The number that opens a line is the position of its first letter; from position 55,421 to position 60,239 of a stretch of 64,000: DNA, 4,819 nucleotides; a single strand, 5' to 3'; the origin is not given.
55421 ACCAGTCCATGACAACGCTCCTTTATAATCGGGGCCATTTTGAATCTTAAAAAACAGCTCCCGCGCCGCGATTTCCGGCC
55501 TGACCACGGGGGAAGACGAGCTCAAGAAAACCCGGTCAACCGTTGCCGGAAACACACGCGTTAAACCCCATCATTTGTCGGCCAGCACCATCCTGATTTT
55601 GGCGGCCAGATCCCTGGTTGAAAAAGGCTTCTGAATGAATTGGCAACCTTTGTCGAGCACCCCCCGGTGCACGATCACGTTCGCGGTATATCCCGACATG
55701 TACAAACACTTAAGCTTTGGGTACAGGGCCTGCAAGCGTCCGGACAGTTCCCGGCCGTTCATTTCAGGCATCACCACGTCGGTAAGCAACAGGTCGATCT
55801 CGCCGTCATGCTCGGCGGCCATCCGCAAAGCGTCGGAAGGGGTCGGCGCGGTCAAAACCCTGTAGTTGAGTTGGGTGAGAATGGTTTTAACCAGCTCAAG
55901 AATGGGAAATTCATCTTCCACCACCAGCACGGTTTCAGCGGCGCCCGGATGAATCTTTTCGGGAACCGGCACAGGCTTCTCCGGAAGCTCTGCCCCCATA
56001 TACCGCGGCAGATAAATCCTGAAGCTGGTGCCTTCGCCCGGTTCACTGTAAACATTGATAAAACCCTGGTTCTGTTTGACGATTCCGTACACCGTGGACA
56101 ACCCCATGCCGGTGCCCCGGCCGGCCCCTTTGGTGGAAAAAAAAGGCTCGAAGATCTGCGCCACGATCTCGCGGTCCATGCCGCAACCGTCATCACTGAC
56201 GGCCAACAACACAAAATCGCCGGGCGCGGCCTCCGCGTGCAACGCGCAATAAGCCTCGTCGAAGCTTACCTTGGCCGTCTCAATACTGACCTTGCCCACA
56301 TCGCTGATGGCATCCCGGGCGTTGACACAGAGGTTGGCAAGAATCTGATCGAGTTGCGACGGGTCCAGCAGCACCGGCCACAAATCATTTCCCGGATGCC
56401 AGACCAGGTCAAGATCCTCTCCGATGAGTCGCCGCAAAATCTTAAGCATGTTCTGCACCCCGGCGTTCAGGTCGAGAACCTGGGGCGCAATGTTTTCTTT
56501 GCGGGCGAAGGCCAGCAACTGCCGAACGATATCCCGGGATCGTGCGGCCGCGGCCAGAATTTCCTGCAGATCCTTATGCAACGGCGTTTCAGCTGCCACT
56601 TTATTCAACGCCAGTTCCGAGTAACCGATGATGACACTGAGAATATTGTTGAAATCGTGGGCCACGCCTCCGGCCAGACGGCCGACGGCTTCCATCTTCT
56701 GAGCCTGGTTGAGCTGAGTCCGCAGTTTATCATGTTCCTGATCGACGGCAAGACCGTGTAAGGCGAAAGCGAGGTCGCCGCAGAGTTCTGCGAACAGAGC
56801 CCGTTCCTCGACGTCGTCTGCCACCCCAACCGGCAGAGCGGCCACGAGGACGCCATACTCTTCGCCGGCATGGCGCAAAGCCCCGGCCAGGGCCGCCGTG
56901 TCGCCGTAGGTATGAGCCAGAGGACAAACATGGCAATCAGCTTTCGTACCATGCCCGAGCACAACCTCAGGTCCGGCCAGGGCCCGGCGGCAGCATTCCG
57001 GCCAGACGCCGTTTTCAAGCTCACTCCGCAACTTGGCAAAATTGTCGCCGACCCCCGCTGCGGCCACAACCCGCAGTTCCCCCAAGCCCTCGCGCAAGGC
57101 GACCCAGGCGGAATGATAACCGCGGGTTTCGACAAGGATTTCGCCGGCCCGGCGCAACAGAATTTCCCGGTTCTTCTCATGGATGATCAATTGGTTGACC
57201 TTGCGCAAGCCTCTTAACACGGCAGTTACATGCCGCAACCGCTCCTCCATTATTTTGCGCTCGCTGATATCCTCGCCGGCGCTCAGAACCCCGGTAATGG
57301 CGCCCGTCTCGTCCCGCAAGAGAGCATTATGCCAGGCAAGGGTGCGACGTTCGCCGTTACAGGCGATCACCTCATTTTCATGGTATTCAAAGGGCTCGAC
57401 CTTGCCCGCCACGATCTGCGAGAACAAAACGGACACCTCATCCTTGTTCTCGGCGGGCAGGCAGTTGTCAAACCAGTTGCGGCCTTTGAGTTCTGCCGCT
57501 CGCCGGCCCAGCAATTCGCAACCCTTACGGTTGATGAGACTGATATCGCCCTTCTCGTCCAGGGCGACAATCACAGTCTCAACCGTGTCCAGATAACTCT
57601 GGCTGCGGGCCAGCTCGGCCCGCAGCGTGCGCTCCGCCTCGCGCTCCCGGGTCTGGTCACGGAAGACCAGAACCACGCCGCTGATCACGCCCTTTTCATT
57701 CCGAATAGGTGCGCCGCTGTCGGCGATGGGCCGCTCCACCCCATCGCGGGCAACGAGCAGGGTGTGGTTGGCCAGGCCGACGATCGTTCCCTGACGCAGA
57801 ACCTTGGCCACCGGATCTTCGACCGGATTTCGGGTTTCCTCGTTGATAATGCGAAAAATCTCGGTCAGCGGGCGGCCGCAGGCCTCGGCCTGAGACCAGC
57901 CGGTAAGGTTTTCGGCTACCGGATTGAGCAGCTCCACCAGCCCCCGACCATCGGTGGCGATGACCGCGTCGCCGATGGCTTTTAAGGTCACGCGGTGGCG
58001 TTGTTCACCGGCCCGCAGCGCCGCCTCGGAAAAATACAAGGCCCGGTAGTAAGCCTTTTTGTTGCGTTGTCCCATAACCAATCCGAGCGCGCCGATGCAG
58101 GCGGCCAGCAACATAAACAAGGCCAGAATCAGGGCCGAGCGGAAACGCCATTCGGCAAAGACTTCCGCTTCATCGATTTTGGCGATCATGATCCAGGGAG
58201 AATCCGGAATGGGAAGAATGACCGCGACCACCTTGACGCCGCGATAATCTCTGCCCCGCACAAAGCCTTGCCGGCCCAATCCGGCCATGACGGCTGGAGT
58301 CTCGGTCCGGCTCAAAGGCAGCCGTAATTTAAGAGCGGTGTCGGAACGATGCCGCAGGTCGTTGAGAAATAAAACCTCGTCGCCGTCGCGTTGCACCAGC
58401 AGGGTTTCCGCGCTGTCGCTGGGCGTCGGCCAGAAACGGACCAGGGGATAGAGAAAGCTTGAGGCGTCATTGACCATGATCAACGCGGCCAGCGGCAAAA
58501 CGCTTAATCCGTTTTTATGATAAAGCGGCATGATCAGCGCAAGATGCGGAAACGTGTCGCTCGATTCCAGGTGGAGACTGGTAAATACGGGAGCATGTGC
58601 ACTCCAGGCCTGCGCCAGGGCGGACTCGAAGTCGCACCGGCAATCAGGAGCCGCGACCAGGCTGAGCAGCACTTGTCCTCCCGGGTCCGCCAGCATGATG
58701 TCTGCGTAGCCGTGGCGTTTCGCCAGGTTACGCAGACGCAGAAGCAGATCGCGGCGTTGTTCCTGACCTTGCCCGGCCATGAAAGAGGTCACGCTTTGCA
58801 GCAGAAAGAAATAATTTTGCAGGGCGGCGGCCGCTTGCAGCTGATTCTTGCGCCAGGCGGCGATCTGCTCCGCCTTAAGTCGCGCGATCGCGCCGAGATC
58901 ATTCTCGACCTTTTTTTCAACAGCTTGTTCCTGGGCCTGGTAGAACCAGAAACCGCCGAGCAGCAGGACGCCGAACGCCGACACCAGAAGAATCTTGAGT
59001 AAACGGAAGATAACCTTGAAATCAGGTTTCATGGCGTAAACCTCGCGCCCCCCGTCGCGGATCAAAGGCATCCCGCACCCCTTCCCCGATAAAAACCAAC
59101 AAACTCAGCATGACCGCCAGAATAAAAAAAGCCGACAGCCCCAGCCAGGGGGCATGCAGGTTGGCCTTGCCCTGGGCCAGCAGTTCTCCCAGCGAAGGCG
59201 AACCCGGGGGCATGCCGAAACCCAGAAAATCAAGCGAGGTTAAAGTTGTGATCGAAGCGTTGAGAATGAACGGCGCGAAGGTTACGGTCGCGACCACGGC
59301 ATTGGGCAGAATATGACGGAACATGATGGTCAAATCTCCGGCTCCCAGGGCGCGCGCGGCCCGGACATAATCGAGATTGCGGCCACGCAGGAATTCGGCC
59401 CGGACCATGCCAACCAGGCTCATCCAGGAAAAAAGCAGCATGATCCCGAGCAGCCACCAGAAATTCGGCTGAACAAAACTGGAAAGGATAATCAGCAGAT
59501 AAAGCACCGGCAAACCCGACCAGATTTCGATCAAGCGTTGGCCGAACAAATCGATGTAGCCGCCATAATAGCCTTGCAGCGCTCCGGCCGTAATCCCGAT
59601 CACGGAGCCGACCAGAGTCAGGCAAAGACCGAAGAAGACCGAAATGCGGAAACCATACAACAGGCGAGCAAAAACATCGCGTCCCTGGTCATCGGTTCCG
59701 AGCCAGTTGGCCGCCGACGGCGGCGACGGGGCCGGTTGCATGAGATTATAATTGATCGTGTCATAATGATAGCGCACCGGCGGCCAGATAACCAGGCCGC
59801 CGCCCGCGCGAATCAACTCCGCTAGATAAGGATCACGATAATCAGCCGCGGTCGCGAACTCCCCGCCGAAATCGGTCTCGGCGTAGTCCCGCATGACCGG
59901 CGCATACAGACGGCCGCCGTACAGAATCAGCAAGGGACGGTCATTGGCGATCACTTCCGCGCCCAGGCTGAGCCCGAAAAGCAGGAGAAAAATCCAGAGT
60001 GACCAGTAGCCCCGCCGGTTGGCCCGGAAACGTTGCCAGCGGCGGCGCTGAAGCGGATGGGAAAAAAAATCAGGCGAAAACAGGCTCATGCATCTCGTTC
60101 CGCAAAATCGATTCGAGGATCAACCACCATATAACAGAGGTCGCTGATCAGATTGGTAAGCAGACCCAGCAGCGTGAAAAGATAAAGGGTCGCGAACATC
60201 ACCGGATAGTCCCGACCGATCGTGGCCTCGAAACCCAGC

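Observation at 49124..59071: Tandem array of three paralogous hybrid sensor kinases inserted between yejE and yejF; two copies carry only in-frame TAG/TAA codons (two verified at Gln positions) and a pair of compensating frameshifts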

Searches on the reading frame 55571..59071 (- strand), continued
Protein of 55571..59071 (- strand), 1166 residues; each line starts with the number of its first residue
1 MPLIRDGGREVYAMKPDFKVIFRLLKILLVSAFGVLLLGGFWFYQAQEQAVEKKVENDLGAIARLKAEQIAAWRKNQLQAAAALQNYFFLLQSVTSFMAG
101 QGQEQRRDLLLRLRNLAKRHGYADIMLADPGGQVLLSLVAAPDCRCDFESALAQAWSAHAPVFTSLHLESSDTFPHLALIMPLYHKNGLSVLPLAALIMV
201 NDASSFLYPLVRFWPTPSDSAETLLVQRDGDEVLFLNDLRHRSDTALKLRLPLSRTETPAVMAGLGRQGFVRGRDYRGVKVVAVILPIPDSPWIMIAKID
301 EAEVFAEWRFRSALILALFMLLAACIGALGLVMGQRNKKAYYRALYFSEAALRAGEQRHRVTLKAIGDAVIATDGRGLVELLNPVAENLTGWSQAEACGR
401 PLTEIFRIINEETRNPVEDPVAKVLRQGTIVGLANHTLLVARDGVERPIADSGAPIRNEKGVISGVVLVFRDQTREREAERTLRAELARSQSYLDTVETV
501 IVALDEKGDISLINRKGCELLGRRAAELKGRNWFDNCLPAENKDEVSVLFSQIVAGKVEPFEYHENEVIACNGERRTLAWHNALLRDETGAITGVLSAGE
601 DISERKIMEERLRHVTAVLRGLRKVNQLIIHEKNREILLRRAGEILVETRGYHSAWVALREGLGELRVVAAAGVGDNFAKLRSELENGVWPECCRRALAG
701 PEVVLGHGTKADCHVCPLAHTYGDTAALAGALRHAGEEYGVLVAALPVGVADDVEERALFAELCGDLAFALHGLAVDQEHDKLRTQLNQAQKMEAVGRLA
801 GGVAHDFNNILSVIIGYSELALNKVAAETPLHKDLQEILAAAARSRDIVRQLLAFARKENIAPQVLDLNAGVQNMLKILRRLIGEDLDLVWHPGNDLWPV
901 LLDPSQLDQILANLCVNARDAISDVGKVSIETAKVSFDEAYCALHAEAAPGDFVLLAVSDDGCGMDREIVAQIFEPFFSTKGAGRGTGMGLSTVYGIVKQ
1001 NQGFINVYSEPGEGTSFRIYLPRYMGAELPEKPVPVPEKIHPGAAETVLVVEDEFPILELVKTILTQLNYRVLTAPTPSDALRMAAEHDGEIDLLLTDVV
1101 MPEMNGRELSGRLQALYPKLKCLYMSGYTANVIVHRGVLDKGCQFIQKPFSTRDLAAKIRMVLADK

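Call 48: search_protein_families(library=pfam, proteins=[L086:11631-12248:+, L086:12248-14641:+, L086:14645-16396:+, L117:14374-15099:+, L117:15099-17540:+, L084:5576-6400:+])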
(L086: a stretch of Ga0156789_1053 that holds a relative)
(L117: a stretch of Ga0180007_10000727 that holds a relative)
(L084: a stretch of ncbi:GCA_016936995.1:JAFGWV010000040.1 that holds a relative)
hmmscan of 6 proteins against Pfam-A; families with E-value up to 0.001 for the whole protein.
L086:11631-12248:+ (206 aa): 1 family
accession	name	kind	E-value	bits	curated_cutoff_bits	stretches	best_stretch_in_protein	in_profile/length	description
PF01339.22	CheB_methylest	-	1.4e-57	194.6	24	1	18-194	1-174/174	CheB methylesterase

L086:12248-14641:+ (798 aa): 7 families
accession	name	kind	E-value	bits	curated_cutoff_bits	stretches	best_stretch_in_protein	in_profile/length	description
PF00072.30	Response_reg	-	1.2e-39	135.4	30.2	2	9-122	1-111/111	Response regulator receiver domain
PF08448.16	PAS_4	-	1.2e-23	83.8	23.1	2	308-413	1-109/110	PAS fold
PF13426.13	PAS_9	-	2.9e-20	72.9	27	2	312-411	1-103/103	PAS domain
PF02518.31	HATPase_c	-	7.3e-19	68.7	26.4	1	535-655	2-109/111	Histidine kinase-, DNA gyrase B-, and HSP90-like ATPase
PF00989.32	PAS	-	7.6e-18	65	22.6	2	172-266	2-98/113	PAS fold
PF13188.13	PAS_8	-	7.2e-12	45.2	21.8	1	171-223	1-53/65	PAS domain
PF00512.31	HisKA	-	3.7e-06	27.3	26.9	1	429-491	3-64/66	His Kinase A (phospho-acceptor) domain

L086:14645-16396:+ (584 aa): 1 family
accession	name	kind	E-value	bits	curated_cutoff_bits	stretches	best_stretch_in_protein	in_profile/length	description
PF00850.24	Hist_deacetyl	-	1.3e-74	251.7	27.9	1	266-571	2-297/298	Histone deacetylase domain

L117:14374-15099:+ (242 aa): 1 family
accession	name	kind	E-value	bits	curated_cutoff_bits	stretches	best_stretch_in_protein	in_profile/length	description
PF01339.22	CheB_methylest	-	1.7e-55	187.9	24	1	55-231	1-174/174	CheB methylesterase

L117:15099-17540:+ (814 aa): 8 families
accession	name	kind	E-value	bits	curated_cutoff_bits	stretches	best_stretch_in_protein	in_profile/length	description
PF00072.30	Response_reg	-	1e-41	142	30.2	2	15-128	1-111/111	Response regulator receiver domain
PF08447.18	PAS_3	-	1.8e-26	92.7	25.6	1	328-416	2-88/89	PAS fold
PF02518.31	HATPase_c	-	4.8e-21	75.7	26.4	1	553-673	2-109/111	Histidine kinase-, DNA gyrase B-, and HSP90-like ATPase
PF13188.13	PAS_8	-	2.1e-08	34.2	21.8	1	177-219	1-43/65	PAS domain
PF00989.32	PAS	-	7.2e-07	29.6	22.6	0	306-399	2-93/113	PAS fold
PF00512.31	HisKA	-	5.8e-06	26.7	26.9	1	447-509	3-64/66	His Kinase A (phospho-acceptor) domain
PF13426.13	PAS_9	-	1.3e-05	25.9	27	0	356-421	41-102/103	PAS domain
PF08448.16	PAS_4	-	0.00013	22.6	23.1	0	330-424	20-109/110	PAS fold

L084:5576-6400:+ (275 aa): 2 families
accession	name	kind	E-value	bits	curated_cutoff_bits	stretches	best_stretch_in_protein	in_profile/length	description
PF01739.24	CheR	-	1.5e-39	135.9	27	1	75-265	2-191/195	CheR methyltransferase, SAM binding domain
PF03705.20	CheR_N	-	8.4e-10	38.6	27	1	12-59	4-51/53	CheR methyltransferase, all-alpha domain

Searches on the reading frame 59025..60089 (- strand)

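Call 8: search_protein_families(library=pfam, proteins=[window:59025-60089:-])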
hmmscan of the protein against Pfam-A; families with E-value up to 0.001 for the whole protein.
window:59025-60089:- (355 aa): 2 families
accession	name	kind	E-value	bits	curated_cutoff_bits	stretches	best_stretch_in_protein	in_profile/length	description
PF00528.27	BPD_transp_1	-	3.7e-29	102.2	26.4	1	165-345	1-181/184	Binding-protein-dependent transport system inner membrane component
PF12911.12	OppC_N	-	6.4e-05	23.2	23.9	1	15-49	4-38/53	N-terminal TM domain of oligopeptide transport permease C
